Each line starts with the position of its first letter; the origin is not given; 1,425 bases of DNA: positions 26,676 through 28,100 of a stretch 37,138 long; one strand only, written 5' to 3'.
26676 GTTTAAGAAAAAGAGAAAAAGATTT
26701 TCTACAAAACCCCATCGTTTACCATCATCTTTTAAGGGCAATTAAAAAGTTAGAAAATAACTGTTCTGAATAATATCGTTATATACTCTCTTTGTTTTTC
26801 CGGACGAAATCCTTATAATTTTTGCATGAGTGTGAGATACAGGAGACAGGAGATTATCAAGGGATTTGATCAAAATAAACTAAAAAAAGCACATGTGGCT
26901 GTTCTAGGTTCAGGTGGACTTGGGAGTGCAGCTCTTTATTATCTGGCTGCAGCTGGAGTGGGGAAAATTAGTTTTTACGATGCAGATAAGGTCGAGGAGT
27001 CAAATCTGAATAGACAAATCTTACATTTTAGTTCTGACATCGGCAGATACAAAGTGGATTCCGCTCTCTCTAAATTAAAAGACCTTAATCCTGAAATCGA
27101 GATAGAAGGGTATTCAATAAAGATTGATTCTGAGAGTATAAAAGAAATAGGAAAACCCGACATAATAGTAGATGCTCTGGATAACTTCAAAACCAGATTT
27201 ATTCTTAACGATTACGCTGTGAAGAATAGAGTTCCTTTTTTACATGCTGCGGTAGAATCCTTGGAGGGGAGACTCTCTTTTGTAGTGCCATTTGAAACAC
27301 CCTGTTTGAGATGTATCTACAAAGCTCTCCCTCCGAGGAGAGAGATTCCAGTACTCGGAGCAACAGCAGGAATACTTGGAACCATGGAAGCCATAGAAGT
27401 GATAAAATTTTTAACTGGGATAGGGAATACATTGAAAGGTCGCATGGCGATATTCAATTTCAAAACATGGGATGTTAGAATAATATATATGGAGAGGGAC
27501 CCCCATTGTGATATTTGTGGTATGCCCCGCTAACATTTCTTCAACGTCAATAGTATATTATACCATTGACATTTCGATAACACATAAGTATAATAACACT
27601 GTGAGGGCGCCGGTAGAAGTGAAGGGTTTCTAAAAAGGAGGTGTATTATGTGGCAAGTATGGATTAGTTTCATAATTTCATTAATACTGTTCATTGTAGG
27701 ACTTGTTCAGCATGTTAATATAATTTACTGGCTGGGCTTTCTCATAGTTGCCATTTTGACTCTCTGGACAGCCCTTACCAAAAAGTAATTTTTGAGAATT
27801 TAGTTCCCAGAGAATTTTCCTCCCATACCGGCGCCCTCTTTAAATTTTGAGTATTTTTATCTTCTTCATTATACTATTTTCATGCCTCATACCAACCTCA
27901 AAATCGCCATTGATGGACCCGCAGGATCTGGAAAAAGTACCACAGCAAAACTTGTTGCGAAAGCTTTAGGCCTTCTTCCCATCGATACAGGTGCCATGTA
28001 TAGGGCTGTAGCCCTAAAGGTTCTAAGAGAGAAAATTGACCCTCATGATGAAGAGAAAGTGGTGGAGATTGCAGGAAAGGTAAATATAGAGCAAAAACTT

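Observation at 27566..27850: Promoter-driven 46-aa membrane-peptide locus enclosed by a perfect 13-bp GC-rich inverted repeat placed at the predicted 5' and 3' transcript ends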

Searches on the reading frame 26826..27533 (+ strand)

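Call 8: search_protein_families(library=pfam, proteins=[window:26826-27533:+], max_evalue=1)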
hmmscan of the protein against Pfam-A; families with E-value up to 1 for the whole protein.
window:26826-27533:+ (235 aa): 5 families
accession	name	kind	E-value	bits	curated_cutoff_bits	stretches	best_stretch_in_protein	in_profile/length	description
PF00899.27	ThiF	-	1.9e-62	211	28.1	1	12-228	11-236/238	ThiF family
PF00208.27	ELFV_dehydrog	-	0.025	14.7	23.4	1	2-52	13-63/241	Glutamate/Leucine/Phenylalanine/Valine dehydrogenase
PF02558.23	ApbA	-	0.028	14.5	22.2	1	24-77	1-52/150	Ketopantoate reductase PanE/ApbA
PF02826.25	2-Hacid_dh_C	-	0.069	13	25.1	1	12-62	27-76/178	D-isomer specific 2-hydroxyacid dehydrogenase, NAD binding domain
PF01266.30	DAO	-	0.071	13.1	27.9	1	23-60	1-40/353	FAD dependent oxidoreductase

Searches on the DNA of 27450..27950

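Call 19: search_rna_families(source=window, start=27450, end=27950, threshold=evalue, max_evalue=10)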
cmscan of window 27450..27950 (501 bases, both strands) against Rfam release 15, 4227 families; matches with E-value up to 10: 4.
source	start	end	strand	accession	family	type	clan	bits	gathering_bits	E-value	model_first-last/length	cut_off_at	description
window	27844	27915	-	RF01605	plasmodium_snoR30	Gene; snRNA; snoRNA; CD-box;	-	21.8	43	0.79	1-74/74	no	small nucleolar RNA snoR30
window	27662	27717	-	RF01312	sR9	Gene; snRNA; snoRNA; CD-box;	-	16.4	36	1.4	1-55/55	no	Small nucleolar RNA sR9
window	27757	27823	+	RF02110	DLEU2_6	Gene; lncRNA;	-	16.2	60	1.6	1-135/135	no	Deleted in lymphocytic leukemia 2 conserved region 6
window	27610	27650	+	RF03084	DUF2815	Gene; sRNA;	-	15.1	41.2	6.5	1-62/62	no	DUF2815 RNA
